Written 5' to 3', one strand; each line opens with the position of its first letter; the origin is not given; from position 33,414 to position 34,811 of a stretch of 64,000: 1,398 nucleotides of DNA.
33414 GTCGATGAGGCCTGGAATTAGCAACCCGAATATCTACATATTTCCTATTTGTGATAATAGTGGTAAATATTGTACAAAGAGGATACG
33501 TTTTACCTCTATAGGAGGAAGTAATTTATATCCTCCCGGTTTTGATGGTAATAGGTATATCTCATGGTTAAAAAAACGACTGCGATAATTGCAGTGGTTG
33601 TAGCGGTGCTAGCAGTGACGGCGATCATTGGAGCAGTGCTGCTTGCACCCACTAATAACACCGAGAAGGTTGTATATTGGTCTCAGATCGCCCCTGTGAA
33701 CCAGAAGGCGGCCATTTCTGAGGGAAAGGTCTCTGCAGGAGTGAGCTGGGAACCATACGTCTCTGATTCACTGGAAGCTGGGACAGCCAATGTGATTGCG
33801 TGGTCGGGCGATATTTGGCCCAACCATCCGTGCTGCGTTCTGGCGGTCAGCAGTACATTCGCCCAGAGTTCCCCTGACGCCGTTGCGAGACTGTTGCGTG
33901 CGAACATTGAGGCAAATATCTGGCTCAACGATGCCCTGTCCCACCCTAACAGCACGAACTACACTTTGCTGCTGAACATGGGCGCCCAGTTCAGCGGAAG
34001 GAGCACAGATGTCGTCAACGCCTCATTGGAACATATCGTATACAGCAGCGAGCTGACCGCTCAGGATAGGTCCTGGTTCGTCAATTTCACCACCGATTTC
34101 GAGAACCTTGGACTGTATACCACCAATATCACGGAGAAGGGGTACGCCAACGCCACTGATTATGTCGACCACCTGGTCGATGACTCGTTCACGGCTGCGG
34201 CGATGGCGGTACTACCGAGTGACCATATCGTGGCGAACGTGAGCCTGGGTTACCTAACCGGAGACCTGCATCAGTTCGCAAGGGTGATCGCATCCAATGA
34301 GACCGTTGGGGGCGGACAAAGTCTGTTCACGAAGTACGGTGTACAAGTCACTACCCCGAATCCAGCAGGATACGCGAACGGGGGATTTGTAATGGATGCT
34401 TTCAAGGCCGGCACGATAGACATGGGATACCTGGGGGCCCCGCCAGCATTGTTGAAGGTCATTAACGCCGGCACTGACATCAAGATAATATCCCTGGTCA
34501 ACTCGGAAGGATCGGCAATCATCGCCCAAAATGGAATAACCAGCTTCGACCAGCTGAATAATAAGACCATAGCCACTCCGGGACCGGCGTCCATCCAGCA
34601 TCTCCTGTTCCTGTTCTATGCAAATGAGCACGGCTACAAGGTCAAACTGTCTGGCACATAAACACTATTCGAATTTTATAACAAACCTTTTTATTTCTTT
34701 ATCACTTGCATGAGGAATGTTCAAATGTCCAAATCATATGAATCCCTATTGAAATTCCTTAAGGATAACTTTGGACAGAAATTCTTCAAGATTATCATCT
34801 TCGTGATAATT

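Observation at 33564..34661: Circularly permuted SsuA/TauA-type substrate-binding protein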

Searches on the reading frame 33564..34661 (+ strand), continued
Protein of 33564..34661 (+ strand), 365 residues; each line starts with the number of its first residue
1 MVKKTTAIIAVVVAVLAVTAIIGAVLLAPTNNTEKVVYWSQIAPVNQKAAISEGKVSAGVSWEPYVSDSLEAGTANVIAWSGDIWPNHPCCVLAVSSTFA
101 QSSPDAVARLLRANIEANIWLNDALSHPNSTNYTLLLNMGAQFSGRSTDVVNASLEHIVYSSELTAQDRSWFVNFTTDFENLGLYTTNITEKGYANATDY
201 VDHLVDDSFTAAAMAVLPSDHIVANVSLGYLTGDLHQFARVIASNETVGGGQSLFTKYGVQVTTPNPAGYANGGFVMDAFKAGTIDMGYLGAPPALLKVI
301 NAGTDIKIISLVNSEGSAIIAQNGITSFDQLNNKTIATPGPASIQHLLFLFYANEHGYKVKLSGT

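Call 47: find_encoding_contigs(protein=P0149, flank=7000, max_places=2)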
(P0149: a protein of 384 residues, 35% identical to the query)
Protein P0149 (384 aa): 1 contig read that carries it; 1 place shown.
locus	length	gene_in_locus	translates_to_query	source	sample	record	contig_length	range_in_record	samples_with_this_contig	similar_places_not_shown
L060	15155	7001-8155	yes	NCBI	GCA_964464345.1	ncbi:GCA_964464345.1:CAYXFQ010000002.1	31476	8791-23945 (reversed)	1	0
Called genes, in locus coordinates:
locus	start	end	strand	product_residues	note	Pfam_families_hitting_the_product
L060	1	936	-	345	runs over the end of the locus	PF00483:NTP_transferase, PF12804:NTP_transf_3, PF24894:Hexapep_GlmU, PF25084:LbH_EIF2B, PF25087:GMPPB_C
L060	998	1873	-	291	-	PF01937:ARMT1-like_dom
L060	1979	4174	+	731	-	PF02359:CDC48_N, PF02933:CDC48_2, PF13191:AAA_16, PF00004:AAA, PF07728:AAA_5 (weak), PF17862:AAA_lid_3, PF00004:AAA, PF17862:AAA_lid_3, +20 more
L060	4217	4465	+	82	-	-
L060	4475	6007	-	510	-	PF23613:ELP3_N, PF04055:Radical_SAM, PF16199:Radical_SAM_C, PF00583:Acetyltransf_1 (weak), PF13508:Acetyltransf_7 (faint)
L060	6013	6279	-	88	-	-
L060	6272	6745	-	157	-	PF08279:HTH_11 (weak), PF12840:HTH_20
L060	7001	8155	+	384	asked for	PF13379:NMT1_2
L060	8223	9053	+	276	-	PF00528:BPD_transp_1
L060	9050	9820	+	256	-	PF00005:ABC_tran, PF13304:AAA_21 (faint)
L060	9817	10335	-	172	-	-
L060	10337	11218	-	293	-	PF00890:FAD_binding_2 (faint), PF01134:GIDA (faint), PF01266:DAO (faint), PF03486:HI0933_like (faint), PF07992:Pyr_redox_2, PF13738:Pyr_redox_3 (weak)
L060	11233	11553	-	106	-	PF00085:Thioredoxin, PF13905:Thioredoxin_8 (faint)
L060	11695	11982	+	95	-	PF05239:PRC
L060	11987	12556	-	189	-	PF01966:HD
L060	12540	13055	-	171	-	PF01994:Trm56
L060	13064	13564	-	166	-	PF09824:ArsR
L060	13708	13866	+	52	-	-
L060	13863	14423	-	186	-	-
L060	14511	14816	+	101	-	PF21715:CggR_N (weak)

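Call 59: find_encoding_contigs(protein=P0195, flank=4000, max_places=2)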
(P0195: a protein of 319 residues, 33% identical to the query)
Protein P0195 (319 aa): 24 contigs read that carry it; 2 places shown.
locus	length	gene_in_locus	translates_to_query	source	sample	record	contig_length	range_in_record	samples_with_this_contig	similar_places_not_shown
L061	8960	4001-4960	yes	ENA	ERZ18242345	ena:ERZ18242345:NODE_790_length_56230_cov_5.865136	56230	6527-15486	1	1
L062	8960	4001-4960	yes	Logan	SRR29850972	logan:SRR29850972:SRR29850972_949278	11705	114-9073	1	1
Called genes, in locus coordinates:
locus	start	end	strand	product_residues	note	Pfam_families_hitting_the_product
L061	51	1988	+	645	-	PF00270:DEAD (faint), PF04851:ResIII, PF17757:UvrB_inter, PF27431:UvrB_3rd, PF00271:Helicase_C, PF12344:UvrB, PF02151:UVR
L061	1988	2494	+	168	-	PF04167:DUF402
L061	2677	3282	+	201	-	PF00227:Proteasome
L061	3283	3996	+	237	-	PF10584:Proteasome_A_N, PF00227:Proteasome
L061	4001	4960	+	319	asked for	PF09084:NMT1, PF13379:NMT1_2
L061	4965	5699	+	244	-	PF00528:BPD_transp_1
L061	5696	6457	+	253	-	PF00005:ABC_tran, PF00004:AAA (faint), PF13304:AAA_21 (weak)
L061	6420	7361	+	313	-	PF00586:AIRS, PF02769:AIRS_C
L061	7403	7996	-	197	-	PF03703:bPH_2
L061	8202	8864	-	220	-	-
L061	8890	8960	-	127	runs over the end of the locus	PF01402:RHH_1 (weak), PF08753:NikR_C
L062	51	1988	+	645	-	PF00270:DEAD (faint), PF04851:ResIII, PF17757:UvrB_inter, PF27431:UvrB_3rd, PF00271:Helicase_C, PF12344:UvrB, PF02151:UVR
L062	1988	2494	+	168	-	PF04167:DUF402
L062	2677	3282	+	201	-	PF00227:Proteasome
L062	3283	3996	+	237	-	PF10584:Proteasome_A_N, PF00227:Proteasome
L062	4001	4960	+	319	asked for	PF09084:NMT1, PF13379:NMT1_2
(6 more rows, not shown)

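Call 60: find_encoding_contigs(protein=P0155, flank=4000, max_places=2)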
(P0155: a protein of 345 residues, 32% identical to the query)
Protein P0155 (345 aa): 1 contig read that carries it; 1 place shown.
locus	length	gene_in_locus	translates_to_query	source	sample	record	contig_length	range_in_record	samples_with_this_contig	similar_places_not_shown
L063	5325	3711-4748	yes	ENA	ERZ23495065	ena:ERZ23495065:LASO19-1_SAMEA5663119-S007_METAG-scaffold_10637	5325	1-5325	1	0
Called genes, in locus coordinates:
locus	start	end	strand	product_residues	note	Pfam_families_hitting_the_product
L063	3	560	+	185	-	?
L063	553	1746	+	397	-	PF00890:FAD_binding_2 (weak), PF01134:GIDA (weak), PF01266:DAO (weak), PF01494:FAD_binding_3, PF03486:HI0933_like (weak), PF05834:Lycopene_cycl (weak), PF07992:Pyr_redox_2 (weak), PF12831:FAD_oxidored (weak), +2 more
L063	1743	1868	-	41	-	-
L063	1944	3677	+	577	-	PF00474:SSF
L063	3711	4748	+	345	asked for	PF13379:NMT1_2, PF09084:NMT1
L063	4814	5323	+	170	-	?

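Call 61: predict_structure(alignment_id=A5)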
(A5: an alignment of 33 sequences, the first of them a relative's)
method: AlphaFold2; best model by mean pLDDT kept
length: 368 residues; sequences in the alignment: 33
mean_pLDDT: 94.3   pTM: 0.87
mean pLDDT of the five models: 94.3, 94.2, 93.6, 93.6, 93.2
residues with pLDDT >= 90: 327; 70-90: 29; 50-70: 12; < 50: 0
segments of 3 or more residues with pLDDT < 50: none
pLDDT, mean of each block of 10 residues (from residue 1): 84 93 74 73 97 97 96 97 92 97 97 94 97 98 97 92 94 87 93 96 98 98 97 94 98 98 98 98 98 98 97 96 94 92 96 98 97
secondary structure, 60 per line:
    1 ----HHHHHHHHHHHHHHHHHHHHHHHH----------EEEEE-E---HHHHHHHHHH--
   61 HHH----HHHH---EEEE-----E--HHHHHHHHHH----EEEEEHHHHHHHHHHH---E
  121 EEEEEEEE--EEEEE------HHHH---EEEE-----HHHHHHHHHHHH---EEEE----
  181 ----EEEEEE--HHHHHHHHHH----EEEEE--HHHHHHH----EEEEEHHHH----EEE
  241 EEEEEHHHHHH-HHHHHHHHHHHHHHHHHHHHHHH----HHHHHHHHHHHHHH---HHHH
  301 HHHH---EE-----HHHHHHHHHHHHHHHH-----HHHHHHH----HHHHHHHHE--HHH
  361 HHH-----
elements in order: H5-28 E39-43 H49-58 H68-71 E75-78 H87-96 E101-105 H106-116 E120-128 E131-135 H142-145 E149-152 H158-169 E173-176 E185-190 H193-202 E207-211 H214-220 E225-229 H230-233 E238-245 H246-251 H253-275 H280-293 H297-304 H315-330 H336-342 H347-354 H358-363

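Call 64: fold_search(model_id=the predicted structure, library=pdb)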
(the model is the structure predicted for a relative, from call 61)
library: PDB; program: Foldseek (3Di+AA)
matches with E <= 10: 1191; with E <= 0.001: 924
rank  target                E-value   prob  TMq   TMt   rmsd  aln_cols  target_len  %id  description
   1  6ssy_B                1.0e-17  1.00  0.67  0.82   3.7       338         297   18  Taurine ABC transporter substrate binding protein TauA from E. coli in complex with 2-Aminoethylphosphonic acid (released 2019-12-18)
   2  6ssy_A                3.9e-17  1.00  0.66  0.81   3.5       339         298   18  Taurine ABC transporter substrate binding protein TauA from E. coli in complex with 2-Aminoethylphosphonic acid (released 2019-12-18)
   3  3ksx                  6.7e-17  1.00  0.66  0.82   3.4       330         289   18  The alkanesulfonate-binding protein SsuA from Xanthomonas axonopodis pv. citri bound to MOPS (released 2010-10-13)
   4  9uai                  1.9e-16  1.00  0.61  0.61  11.7       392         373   18  Crystal structure of cyanobacterial CRD of CmpBCD in the presence of nitrate (released 2026-04-08)
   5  3ksj                  2.0e-16  1.00  0.64  0.80   4.1       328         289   20  The alkanesulfonate-binding protein SsuA from Xabthomonas axonopodis pv. citri bound to MES (released 2010-10-13)
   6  9uak                  3.0e-16  1.00  0.61  0.62  11.6       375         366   17  Crystal structure of C terminal regulatory domain of cyanobacterial bicarbonate transporter CmpABCD (released 2026-04-08)
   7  2x26_B                5.8e-16  1.00  0.62  0.77   4.3       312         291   18  Crystal structure of the periplasmic aliphatic sulphonate binding protein SsuA from Escherichia coli (released 2010-04-14)
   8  3un6                  7.7e-16  1.00  0.65  0.81   4.1       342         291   14  2.0 Angstrom Crystal Structure of Ligand Binding Component of ABC-type Import System from Staphylococcus aureus with Zin (released 2011-12-07)
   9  3e4r                  3.0e-15  1.00  0.65  0.80   4.4       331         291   20  Crystal structure of the alkanesulfonate binding protein (SsuA) from the phytopathogenic bacteria Xanthomonas axonopodis (released 2008-09-23)
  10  2x26_A                7.1e-15  1.00  0.64  0.76   4.2       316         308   18  Crystal structure of the periplasmic aliphatic sulphonate binding protein SsuA from Escherichia coli (released 2010-04-14)
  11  2g29                  9.6e-15  1.00  0.67  0.64   4.5       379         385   13  crystal structure of the periplasmic nitrate-binding protein NrtA from Synechocystis PCC 6803 (released 2006-07-11)
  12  3uif                  4.1e-14  1.00  0.62  0.68   4.8       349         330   19  CRYSTAL STRUCTURE OF putative sulfonate ABC transporter, periplasmic sulfonate-binding protein SsuA from Methylobacillus (released 2011-11-23)
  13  2i49                  3.2e-13  1.00  0.68  0.63   4.5       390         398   13  Crystal structure of apo form of Bicarbonate Transport Protein CmpA from Synechocystis sp. PCC 6803 (released 2006-12-19)
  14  9u9z_C                4.3e-13  1.00  0.67  0.39  10.9       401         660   17  Cryo-EM structure of cyanobacterial bicarbonate transporter CmpBCD (released 2026-04-01)
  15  2i48                  4.8e-13  1.00  0.68  0.63   4.5       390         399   13  Crystal structure of Bicarbonate Transport Protein CmpA from Synechocystis sp. PCC 6803 in complex with carbonic acid (released 2006-12-19)
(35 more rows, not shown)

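Call 67: list_cluster_members(proteins=[P0150, P0162, P0163, P0164, P0167, P0183, P0198, P0165, P0166, P0172])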
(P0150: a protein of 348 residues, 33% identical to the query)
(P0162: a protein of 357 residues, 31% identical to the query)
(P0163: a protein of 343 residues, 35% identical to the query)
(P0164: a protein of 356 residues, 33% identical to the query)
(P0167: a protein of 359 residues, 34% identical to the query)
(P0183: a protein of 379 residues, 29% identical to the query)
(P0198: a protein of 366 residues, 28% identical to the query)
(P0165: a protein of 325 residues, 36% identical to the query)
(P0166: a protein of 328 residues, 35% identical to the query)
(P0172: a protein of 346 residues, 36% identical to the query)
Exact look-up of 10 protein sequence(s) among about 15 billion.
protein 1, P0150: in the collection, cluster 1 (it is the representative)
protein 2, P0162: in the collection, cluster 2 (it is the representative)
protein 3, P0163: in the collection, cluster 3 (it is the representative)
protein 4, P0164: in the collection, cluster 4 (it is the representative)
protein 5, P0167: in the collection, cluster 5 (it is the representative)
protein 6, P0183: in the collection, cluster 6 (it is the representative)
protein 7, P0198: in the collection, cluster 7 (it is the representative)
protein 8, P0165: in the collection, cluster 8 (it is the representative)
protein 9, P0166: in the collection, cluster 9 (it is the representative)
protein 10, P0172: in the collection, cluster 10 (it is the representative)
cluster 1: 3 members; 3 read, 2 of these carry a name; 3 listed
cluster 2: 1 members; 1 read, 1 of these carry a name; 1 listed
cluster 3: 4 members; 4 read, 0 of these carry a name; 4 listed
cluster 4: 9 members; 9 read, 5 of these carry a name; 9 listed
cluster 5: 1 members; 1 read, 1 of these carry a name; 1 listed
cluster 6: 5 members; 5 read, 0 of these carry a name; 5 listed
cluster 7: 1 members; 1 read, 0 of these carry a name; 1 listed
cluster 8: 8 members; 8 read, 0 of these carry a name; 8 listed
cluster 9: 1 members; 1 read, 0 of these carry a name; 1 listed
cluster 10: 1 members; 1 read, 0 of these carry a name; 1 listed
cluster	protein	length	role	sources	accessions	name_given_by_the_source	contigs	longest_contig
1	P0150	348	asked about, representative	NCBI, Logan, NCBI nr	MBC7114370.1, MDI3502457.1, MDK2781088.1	MAG: sulfonate transport system substrate-binding protein [Archaeoglobi archaeon] | ABC transporter substrate-binding protein [Candidatus Mnemosynella bozhongmuii]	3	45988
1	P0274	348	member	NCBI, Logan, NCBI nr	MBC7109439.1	MAG: ABC transporter substrate-binding protein [Archaeoglobi archaeon] | ABC transporter substrate-binding protein [Candidatus Mnemosynella sp.]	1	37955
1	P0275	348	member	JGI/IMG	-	-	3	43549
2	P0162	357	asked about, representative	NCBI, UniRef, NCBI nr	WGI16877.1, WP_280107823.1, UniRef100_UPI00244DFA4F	ABC transporter substrate-binding protein [Methanonatronarchaeum sp. AMET-Sl] | ABC transporter substrate-binding protein n=1 Tax=Methanonatronarchaeum sp. AMET-Sl ...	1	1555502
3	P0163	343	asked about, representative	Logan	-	-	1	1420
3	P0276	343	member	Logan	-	-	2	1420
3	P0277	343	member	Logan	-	-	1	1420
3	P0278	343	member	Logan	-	-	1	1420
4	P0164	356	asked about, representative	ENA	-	-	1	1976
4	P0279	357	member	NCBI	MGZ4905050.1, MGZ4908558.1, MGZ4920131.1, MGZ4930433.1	MAG: ABC transporter substrate-binding protein [Halobacteriota archaeon]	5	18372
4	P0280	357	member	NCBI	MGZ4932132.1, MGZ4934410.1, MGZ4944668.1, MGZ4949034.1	MAG: ABC transporter substrate-binding protein [Halobacteriota archaeon]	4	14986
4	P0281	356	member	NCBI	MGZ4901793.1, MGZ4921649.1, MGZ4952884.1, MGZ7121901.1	MAG: ABC transporter substrate-binding protein [Halobacteriota archaeon]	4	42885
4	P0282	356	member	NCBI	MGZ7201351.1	MAG: ABC transporter substrate-binding protein [Halobacteriota archaeon]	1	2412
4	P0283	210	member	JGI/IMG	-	NitT/TauT family transport system substrate-binding protein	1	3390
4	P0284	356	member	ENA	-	-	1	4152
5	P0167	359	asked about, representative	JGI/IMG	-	NitT/TauT family transport system substrate-binding protein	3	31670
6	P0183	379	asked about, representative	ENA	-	-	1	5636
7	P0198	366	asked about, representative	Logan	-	-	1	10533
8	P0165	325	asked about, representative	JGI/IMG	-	-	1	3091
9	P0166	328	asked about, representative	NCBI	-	-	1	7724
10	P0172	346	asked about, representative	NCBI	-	-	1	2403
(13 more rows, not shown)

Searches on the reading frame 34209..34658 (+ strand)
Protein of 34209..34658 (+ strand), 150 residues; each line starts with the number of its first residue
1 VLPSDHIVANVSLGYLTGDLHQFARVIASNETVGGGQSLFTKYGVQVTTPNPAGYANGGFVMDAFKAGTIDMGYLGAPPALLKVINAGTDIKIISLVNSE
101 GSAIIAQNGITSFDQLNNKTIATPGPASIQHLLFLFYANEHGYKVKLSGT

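Call 7: search_protein_families(library=ncbifam, proteins=[window:34209-34658:+], max_evalue=0.1)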
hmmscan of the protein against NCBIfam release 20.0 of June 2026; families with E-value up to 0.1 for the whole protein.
seq(150 aa): 4 families
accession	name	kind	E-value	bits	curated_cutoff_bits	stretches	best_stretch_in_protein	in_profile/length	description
TIGR01728.1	SsuA_fam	subfamily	2.1e-10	40.3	163.5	1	55-134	37-119/290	aliphatic sulfonate ABC transporter substrate-binding protein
NF040735.1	SBP_SaoX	equivalog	0.00024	20.3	300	1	11-143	5-124/330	ABC transporter substrate-binding subunit SaoX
TIGR01729.1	taurine_ABC_bnd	equivalog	0.0035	16.8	304.25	1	55-133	34-114/300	taurine ABC transporter substrate-binding protein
TIGR03431.1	PhnD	equivalog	0.052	13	261.1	1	39-128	53-145/288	phosphonate ABC transporter substrate-binding protein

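Call 8: search_protein_families(library=pfam, proteins=[window:34209-34658:+], max_evalue=0.1)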
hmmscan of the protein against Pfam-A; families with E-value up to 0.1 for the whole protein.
seq(150 aa): 3 families
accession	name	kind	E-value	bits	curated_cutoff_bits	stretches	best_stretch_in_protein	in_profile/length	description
PF13379.11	NMT1_2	-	1.5e-05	25.4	24.7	1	33-111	23-101/252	NMT1-like family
PF12974.12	Phosphonate-bd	-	0.0024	17.7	27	1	61-134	42-122/242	ABC transporter, phosphonate, periplasmic substrate-binding protein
PF09084.16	NMT1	-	0.02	15.2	20.5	1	40-141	16-115/216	NMT1/THI5 like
